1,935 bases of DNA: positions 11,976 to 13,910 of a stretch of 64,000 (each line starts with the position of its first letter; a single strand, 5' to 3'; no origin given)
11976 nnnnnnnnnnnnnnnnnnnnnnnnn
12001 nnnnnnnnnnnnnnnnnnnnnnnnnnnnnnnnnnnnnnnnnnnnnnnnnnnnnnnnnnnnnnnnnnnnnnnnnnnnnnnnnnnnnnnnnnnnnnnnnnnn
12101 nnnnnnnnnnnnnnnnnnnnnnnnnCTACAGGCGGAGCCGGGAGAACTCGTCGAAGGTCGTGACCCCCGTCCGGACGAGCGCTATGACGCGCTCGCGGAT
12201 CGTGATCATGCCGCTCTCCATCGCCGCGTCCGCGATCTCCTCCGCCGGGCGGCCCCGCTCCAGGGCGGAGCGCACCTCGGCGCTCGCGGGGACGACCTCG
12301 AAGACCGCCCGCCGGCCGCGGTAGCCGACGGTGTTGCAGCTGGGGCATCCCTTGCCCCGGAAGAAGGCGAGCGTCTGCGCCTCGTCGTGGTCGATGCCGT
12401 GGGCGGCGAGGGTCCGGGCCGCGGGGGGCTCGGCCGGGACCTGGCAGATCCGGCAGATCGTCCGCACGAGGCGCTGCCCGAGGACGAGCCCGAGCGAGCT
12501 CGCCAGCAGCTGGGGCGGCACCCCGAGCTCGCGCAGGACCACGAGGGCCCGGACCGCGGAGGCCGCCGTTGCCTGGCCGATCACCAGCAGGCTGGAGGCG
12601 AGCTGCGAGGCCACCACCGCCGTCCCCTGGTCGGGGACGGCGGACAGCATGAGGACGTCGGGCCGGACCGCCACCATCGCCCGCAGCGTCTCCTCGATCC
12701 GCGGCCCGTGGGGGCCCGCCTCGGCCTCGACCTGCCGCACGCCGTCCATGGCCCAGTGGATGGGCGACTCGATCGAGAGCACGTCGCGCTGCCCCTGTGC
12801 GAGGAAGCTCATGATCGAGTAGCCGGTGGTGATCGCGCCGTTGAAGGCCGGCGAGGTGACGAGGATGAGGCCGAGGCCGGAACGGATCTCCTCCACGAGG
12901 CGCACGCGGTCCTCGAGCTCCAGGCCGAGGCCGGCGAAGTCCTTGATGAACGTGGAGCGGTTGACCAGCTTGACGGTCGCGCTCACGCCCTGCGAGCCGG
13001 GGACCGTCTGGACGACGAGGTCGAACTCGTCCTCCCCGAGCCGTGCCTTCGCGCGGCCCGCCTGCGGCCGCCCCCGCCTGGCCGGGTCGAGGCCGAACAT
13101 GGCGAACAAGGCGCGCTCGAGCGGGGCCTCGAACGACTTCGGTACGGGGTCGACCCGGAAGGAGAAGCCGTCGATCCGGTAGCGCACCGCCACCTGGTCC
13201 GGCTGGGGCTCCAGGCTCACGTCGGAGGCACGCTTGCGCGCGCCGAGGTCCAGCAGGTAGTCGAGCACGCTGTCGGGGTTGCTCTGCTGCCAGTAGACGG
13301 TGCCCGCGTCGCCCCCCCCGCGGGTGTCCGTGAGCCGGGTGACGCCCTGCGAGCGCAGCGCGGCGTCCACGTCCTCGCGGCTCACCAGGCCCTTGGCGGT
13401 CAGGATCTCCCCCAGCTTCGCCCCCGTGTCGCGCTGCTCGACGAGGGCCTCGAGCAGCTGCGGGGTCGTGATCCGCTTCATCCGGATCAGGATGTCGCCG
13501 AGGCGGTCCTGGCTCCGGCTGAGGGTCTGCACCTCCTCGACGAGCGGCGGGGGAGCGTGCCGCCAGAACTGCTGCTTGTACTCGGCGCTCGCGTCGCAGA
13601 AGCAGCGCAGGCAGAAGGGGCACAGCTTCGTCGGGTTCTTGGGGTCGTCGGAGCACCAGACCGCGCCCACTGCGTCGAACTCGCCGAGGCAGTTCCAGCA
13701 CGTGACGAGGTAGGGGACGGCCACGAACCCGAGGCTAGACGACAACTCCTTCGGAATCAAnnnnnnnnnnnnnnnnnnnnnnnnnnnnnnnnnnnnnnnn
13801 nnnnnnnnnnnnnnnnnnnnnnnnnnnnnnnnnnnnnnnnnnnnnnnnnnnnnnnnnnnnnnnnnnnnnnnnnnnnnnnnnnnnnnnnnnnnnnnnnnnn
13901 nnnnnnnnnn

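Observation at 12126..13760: GspE/PilB-like pseudo-ATPase carrying a tandem MshEN-type c-di-GMP-binding motif and an N-terminal Cys-rich module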

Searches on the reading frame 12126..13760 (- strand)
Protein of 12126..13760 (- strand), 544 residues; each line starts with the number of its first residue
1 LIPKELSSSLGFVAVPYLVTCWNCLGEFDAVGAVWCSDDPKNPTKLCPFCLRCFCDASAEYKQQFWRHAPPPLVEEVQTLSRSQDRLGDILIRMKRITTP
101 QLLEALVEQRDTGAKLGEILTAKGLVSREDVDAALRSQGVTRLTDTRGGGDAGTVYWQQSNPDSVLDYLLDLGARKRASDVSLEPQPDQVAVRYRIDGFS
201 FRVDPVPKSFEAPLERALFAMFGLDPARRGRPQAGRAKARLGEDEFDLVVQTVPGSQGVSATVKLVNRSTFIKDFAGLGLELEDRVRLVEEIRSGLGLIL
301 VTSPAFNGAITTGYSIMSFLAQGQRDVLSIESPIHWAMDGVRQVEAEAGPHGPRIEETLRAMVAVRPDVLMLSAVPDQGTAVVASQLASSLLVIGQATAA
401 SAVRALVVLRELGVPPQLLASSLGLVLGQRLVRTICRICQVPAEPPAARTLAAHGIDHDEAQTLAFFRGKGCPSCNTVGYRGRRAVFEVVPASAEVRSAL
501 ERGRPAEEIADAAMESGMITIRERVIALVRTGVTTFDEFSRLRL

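Call 3: search_protein_families(library=pfam, proteins=[window:12126-13760:-], max_evalue=1)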
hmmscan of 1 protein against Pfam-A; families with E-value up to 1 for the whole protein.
window:12126-13760:- (544 aa): 4 families
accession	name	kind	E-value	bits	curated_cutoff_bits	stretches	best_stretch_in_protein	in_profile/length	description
PF00437.27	T2SSE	-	5.4e-51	173.8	24.9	1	174-540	20-369/370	Type II/IV secretion system protein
PF02945.21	Endonuclease_7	-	0.017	15.5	23.6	1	435-478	25-62/82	Recombination endonuclease VII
PF10415.14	FumaraseC_C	-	0.11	13.4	32.5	0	111-139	23-51/54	Fumarase C C-terminus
PF04255.20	DUF433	-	0.17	12.1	23.6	0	88-136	10-54/56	Protein of unknown function (DUF433)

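Call 4: search_protein_families(library=ncbifam, proteins=[window:12126-13760:-], max_evalue=1)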
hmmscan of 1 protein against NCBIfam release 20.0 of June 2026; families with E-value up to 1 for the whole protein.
window:12126-13760:- (544 aa): 10 families
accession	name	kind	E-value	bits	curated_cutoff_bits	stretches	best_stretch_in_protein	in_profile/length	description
TIGR02533.1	type_II_gspE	equivalog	5e-70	236.5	630.25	1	167-541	114-484/486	type II secretion system ATPase GspE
TIGR02538.1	type_IV_pilB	equivalog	7e-66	223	675.65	1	173-541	192-560/564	type IV-A pilus assembly ATPase PilB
NF007755.0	PRK10436.1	equivalog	1.7e-59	201.7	617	1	165-542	88-458/465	type II secretion system protein GspE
NF053534.1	T4PilAsmATPsTfpB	equivalog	2e-56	191.6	850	1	165-541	204-580/584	type IV pilus assembly ATPase TfpB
NF041000.1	ATPase_ComGA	equivalog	7.4e-22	77.6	300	1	170-433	4-266/267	competence type IV pilus ATPase ComGA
NF053729.1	c-di-GMP_motif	domain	1.4e-15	56.8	38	1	86-138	1-53/53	cyclic di-GMP-binding domain-containing protein, MshE-related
TIGR01420.1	pilT_fam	subfamily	3.9e-08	32.9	319.1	1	259-407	91-237/343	PilT/PilU family type 4a pilus ATPase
NF012033.0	PRK15489.1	equivalog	5.1e-07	28.2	537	1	78-138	484-544/703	glycosyl transferase family protein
NF008411.1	PRK11234.1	equivalog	0.00066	18.2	1170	1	76-139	646-709/723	cyclic di-3',5'-guanylate-activated glycosyltransferase NfrB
TIGR03029.1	EpsG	equivalog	0.055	12.6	313.8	1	86-138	4-56/274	chain length determinant protein tyrosine kinase EpsG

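Call 6: find_homologous_proteins(query=window:12126-13760:-, max_evalue=1e-10)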
Query window:12126-13760:- (544 aa): 615 proteins with E <= 1e-10 among 8000 candidates; the best 120 are listed.
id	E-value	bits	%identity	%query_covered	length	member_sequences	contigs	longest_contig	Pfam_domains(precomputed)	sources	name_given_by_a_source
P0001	0.0e+0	1079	90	98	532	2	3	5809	PF00437.27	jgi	jgi:type II secretory ATPase GspE/PulE/Tfp pilus assembly ATPase PilB-like protein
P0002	0.0e+0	1033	86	98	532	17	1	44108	PF00437.27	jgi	jgi:type IV pilus assembly protein PilB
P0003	0.0e+0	1032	87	97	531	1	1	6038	PF00437.27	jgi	jgi:type II secretory ATPase GspE/PulE/Tfp pilus assembly ATPase PilB-like protein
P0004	0.0e+0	1030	85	98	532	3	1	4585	PF00437.27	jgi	jgi:type IV pilus assembly protein PilB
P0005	0.0e+0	1029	86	98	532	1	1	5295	PF00437.27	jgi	jgi:type IV pilus assembly protein PilB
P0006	0.0e+0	1025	85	98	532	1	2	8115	PF00437.27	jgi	jgi:type IV pilus assembly protein PilB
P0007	0.0e+0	1025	85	98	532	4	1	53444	PF00437.27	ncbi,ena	-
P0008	0.0e+0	1021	85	98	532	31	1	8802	PF00437.27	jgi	jgi:type IV pilus assembly protein PilB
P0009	0.0e+0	1019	85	98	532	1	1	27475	PF00437.27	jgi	jgi:type IV pilus assembly protein PilB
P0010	0.0e+0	1017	85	98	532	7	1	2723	PF00437.27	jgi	-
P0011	0.0e+0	1015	85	98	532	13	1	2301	PF00437.27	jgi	jgi:type II secretory ATPase GspE/PulE/Tfp pilus assembly ATPase PilB-like protein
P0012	0.0e+0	1010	85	98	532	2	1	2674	PF00437.27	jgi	jgi:type IV pilus assembly protein PilB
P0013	5.8e-298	1007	84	98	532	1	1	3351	PF00437.27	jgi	jgi:type IV pilus assembly protein PilB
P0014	1.9e-297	1005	84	97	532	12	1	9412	PF00437.27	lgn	-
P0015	3.4e-296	1001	84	98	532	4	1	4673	PF00437.27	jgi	jgi:type IV pilus assembly protein PilB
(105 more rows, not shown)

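Call 11: find_related_loci(query=window:12126-13760:-, collection=genome_contigs, flank=6000)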
Query window:12126-13760:- (544 aa) in genome_contigs; peptide patterns used: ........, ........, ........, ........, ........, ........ (x = any residue, [..] = any of these).
172 stretches matched a pattern; 13 encode a relative of the query (tblastn E <= 1e-3); 13 distinct loci.
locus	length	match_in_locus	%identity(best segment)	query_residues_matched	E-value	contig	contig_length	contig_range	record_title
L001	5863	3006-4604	83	12-544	0e+0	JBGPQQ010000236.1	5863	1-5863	MAG: Vicinamibacteria bacterium isolate OBJ1_062018_150_29 k141_2217762_length_5863_cov_7.0000, whole genome shotgun seq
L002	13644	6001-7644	82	3-544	0e+0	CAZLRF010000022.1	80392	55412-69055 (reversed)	MAG TPA_asm: uncultured Acidobacteriota bacterium isolate binchicken_co274_304 genome assembly, contig: NODE_793_length_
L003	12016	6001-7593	79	13-544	0e+0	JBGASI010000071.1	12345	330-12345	MAG: Vicinamibacteria bacterium isolate MAG_AAO_AS.80 AAOAS-80_scaffold_8718, whole genome shotgun sequence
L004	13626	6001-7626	78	1-544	0e+0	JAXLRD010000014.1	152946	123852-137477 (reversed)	MAG: Vicinamibacteria bacterium isolate STL-ACI20 C2.206.fa-14, whole genome shotgun sequence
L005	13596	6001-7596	80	13-544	0e+0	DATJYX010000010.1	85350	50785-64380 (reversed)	MAG TPA_asm: Vicinamibacteria bacterium isolate SMAG_U15163 k141_2582885, whole genome shotgun sequence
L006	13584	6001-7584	75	17-544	0e+0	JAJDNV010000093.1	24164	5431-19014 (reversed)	MAG: Acidobacteria bacterium isolate ALSabin.176 k141_3409601, whole genome shotgun sequence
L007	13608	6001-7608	74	9-544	0e+0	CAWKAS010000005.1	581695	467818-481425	MAG: uncultured Acidobacteriota bacterium isolate MFD09779.bin.1.286 genome assembly, contig: contig_28784, whole genome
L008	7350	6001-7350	86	12-461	0e+0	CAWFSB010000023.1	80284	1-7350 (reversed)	MAG: uncultured Acidobacteriota bacterium isolate MFD00905.bin.3.32 genome assembly, contig: contig_31939, whole genome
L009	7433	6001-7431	77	16-492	0e+0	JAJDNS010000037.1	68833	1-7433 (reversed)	MAG: Acidobacteria bacterium isolate ALSabin.143 k141_4129173, whole genome shotgun sequence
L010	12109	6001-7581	76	17-544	0e+0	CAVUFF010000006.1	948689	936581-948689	MAG: uncultured Acidobacteriota bacterium isolate MFD04944.bin.3.170 genome assembly, contig: contig_37976, whole genome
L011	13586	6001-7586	68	16-544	0e+0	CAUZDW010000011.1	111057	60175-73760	MAG: Vicinamibacteria bacterium isolate CB27_Tmax.17 genome assembly, contig: Ga0310121_10000045, whole genome shotgun s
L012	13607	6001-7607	86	1-532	3e-164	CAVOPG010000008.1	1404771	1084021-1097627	MAG: uncultured Acidobacteriota bacterium isolate MFD10007.bin.2.143 genome assembly, contig: contig_7726, whole genome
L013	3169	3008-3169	93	17-70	4e-31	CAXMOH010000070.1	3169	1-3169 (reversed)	MAG: uncultured Hyphomicrobium sp. isolate 07C-BC-St03_bin.16.orig genome assembly, contig: k141_2502111, whole genome s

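Call 13: search_protein_representatives(protein=window:12126-13760:-)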
Query: 544 residues. Proteins with E-value up to 0.001 (for the whole library): 26564; up to 1e-10: 15608; up to 1e-30: 5341. The best 150 are listed.
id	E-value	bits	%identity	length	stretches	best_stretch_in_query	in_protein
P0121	2.1e-179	614.0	80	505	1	15-351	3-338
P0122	2.3e-168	577.6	60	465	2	152-544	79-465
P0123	3.4e-159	547.3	71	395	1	94-492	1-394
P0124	3.4e-136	471.4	44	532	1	17-543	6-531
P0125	8.4e-133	460.3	44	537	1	19-544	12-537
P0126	4.5e-109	382.0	40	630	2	163-541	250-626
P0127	7.5e-106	371.3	39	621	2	160-540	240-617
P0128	2.3e-101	356.5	39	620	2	164-543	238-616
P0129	7.2e-100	351.6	35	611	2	174-541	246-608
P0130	2.1e-92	327.0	36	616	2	82-541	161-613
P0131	6.6e-92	325.3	34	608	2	159-542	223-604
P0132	1.3e-91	324.3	64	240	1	306-544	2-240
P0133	3.4e-89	316.4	38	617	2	166-541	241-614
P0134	7.9e-89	315.2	36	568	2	165-541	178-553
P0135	1.9e-86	307.3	60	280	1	266-544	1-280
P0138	2.9e-78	280.3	34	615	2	168-541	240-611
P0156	6.9e-66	239.5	36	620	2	15-145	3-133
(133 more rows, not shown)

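Call 16: search_solved_structures(query=window:12126-13760:-, show_alignments=3, max_evalue=0.00001)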
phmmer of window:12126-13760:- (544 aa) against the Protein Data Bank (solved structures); distinct sequences matched with E-value up to 0.00001: 15.
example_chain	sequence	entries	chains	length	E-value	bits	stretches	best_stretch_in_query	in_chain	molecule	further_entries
6f8l_G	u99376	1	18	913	7.9e-63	216.1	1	176-539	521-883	Type IV pilus assembly protein PilF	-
6olj_C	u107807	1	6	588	1.5e-58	202.1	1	167-542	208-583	Type IV pilus biogenesis ATPase PilB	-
5zfr_A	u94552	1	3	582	4.5e-58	200.4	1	167-542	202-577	Type IV pilus biogenesis ATPase PilB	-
5tsg_B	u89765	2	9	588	5.2e-58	200.2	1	167-542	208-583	Type IV pilus biogenesis ATPase PilB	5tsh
5oiu_A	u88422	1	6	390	8.1e-53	183.1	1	176-539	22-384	Type IV pilus assembly protein PilF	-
5it5_F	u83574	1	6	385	9e-53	182.9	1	177-539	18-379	ATP binding motif-containing protein PilF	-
6ejf_A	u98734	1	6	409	1.1e-52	182.6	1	177-539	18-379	Type IV pilus assembly protein PilF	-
3jc8_Ba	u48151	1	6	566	1.8e-52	181.9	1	170-538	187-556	Type IV-A pilus assembly ATPase PilB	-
1p9r_A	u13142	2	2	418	2.3e-47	165.1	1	167-541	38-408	General secretion pathway protein E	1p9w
4ksr_A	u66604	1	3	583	3.1e-47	164.7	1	167-542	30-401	Type II secretion system protein E, Hemolysin-coregulated protein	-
4kss_A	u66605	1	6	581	3.1e-47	164.7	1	167-542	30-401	Type II secretion system protein E, hemolysin-coregulated protein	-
4pht_A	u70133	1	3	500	4.2e-46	160.9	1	167-542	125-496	General secretory pathway protein E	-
2gsz_A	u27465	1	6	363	4.4e-06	28.9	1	270-403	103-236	twitching motility protein PilT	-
2ewv_A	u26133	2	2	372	4.6e-06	28.8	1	270-403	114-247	twitching motility protein PilT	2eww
2eyu_A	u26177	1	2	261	5.9e-06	28.5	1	277-403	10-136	twitching motility protein PilT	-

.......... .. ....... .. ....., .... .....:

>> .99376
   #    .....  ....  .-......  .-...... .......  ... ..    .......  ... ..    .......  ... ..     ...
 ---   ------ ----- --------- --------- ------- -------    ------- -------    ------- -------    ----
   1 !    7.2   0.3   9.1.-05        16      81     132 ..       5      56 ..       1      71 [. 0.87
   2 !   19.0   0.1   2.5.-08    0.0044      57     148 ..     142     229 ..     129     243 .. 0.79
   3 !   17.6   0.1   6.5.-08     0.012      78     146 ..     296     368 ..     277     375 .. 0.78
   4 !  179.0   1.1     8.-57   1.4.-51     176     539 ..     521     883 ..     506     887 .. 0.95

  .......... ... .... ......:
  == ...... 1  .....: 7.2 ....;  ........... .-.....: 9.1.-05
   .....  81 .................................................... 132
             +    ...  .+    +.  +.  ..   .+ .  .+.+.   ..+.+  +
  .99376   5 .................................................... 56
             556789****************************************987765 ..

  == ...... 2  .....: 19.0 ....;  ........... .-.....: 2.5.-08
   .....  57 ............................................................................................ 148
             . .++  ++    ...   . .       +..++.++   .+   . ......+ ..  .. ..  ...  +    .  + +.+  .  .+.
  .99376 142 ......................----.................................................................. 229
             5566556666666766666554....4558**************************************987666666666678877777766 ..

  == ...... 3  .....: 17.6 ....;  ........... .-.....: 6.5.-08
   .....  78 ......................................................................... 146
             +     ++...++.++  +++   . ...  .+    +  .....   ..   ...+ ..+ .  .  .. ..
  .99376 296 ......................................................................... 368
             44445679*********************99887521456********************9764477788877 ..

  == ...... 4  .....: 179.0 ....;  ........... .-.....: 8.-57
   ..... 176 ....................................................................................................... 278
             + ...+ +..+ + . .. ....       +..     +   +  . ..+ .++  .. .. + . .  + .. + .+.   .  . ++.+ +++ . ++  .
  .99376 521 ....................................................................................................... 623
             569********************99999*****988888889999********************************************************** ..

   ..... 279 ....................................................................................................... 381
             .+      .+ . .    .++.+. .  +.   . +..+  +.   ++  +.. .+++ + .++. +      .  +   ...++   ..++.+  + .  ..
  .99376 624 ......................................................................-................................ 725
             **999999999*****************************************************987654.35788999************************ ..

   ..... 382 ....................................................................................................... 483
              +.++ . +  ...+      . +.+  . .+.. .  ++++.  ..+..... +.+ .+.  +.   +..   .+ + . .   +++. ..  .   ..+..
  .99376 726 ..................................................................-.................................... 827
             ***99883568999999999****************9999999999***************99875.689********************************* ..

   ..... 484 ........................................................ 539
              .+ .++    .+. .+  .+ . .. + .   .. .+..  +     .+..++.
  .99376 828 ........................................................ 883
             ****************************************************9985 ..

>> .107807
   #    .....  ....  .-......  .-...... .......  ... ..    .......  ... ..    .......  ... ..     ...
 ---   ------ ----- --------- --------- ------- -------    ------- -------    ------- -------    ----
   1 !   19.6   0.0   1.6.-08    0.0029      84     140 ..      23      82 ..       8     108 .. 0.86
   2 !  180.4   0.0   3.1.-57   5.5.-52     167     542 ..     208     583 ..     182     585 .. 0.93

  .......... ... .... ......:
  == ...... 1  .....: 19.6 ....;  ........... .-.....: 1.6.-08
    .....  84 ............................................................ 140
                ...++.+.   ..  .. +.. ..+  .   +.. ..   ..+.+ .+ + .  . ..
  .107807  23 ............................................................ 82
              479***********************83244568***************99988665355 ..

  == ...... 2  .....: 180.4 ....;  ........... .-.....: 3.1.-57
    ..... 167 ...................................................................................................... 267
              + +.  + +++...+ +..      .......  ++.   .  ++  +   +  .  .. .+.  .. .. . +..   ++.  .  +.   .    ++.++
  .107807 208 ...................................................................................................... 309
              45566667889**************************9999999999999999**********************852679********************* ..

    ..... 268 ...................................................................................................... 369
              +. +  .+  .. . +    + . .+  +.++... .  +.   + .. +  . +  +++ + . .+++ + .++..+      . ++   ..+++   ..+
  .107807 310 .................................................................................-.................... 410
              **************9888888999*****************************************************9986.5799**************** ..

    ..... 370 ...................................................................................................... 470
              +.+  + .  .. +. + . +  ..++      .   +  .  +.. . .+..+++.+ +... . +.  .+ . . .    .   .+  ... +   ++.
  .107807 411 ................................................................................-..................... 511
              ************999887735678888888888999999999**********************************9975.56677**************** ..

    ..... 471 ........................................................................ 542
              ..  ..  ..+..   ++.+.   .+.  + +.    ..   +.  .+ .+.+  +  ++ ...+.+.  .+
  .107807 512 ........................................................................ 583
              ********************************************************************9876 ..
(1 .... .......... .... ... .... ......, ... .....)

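Call 26: find_homologous_proteins(query=window:12126-13760:-, region=13-85, max_evalue=0.001)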
Query window:12126-13760:-, residues 13-85 (73 aa): 355 proteins with E <= 0.001 among 357 candidates; the best 120 are listed.
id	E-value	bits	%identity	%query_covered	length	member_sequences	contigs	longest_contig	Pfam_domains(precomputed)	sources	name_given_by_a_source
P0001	1.2e-42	161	96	100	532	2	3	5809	PF00437.27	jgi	jgi:type II secretory ATPase GspE/PulE/Tfp pilus assembly ATPase PilB-like protein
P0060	1.4e-41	158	97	95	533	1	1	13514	PF00437.27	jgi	jgi:type II secretory ATPase GspE/PulE/Tfp pilus assembly ATPase PilB-like protein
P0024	3.0e-41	157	93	100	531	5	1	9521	PF00437.27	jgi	jgi:type IV pilus assembly protein PilB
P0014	8.7e-41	155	96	95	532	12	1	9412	PF00437.27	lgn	-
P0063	9.7e-41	155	93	96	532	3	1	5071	PF00437.27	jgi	jgi:type II secretory ATPase GspE/PulE/Tfp pilus assembly ATPase PilB-like protein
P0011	1.3e-40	155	92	100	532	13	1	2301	PF00437.27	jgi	jgi:type II secretory ATPase GspE/PulE/Tfp pilus assembly ATPase PilB-like protein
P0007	2.3e-40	154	89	100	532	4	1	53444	PF00437.27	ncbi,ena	-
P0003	3.2e-40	153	94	95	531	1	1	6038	PF00437.27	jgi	jgi:type II secretory ATPase GspE/PulE/Tfp pilus assembly ATPase PilB-like protein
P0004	3.7e-40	153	90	100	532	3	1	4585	PF00437.27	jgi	jgi:type IV pilus assembly protein PilB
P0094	3.9e-40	153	89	100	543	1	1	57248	PF00437.27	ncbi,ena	-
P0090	3.9e-40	153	93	95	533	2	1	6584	PF00437.27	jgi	jgi:type IV pilus assembly protein PilB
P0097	4.6e-40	153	94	95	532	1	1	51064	PF00437.27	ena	-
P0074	5.5e-40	153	93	96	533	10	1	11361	PF00437.27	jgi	jgi:type IV pilus assembly protein PilB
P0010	7.1e-40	152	89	100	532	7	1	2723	PF00437.27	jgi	-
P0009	7.2e-40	152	90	100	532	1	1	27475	PF00437.27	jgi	jgi:type IV pilus assembly protein PilB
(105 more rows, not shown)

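Call 27: list_cluster_members(proteins=[P0124, P0125, P0126, P0127, P0128, P0129, P0130, P0131, P0138, P0156])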
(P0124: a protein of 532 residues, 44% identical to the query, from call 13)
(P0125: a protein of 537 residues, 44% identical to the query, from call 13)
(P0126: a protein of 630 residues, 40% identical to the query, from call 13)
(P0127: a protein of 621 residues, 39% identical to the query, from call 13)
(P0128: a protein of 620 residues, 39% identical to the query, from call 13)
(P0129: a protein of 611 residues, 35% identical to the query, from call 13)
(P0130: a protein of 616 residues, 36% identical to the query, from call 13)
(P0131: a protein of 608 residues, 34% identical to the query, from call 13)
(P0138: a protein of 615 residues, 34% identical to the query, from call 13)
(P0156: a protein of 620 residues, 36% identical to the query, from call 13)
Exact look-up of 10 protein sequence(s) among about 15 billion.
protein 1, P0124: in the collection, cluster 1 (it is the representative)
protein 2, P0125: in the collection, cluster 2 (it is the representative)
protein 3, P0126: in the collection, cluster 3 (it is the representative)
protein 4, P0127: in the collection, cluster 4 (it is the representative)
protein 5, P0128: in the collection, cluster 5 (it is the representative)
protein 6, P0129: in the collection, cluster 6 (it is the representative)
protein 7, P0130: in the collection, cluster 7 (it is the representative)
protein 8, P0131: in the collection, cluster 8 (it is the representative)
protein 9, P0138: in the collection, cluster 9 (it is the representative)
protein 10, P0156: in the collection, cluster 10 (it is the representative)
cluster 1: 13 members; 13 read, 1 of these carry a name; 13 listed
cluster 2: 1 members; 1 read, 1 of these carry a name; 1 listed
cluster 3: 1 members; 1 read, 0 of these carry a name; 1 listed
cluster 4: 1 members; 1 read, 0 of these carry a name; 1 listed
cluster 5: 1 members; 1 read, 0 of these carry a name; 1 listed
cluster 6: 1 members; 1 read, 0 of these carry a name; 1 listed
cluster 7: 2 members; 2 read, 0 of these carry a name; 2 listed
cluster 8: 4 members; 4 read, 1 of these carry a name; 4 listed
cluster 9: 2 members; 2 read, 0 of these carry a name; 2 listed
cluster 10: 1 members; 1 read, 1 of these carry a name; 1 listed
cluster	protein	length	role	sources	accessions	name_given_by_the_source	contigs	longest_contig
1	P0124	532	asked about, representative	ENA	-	-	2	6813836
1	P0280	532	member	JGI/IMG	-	type II secretory ATPase GspE/PulE/Tfp pilus assembly ATPase PilB-like protein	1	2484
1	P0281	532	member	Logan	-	-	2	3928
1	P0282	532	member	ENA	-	-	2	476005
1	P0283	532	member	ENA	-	-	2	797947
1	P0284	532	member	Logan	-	-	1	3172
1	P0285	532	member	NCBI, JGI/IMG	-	-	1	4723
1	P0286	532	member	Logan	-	-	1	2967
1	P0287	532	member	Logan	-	-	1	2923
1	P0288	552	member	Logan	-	-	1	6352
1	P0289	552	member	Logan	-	-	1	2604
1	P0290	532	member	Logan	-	-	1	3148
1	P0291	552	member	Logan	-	-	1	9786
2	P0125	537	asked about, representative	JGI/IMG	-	type II secretory ATPase GspE/PulE/Tfp pilus assembly ATPase PilB-like protein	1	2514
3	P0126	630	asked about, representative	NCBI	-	-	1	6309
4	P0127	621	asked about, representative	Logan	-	-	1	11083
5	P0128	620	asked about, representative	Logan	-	-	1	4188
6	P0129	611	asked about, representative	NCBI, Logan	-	-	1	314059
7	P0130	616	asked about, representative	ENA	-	-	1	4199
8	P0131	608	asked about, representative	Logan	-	-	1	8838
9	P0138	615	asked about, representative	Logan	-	-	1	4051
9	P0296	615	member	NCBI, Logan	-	-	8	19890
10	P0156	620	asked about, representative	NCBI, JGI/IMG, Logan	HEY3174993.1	MAG TPA: ATPase, T2SS/T4P/T4SS family [Candidatus Polarisedimenticolia bacterium] | type II secretory ATPase GspE/PulE/Tfp pilus assembly ATPase PilB-like protein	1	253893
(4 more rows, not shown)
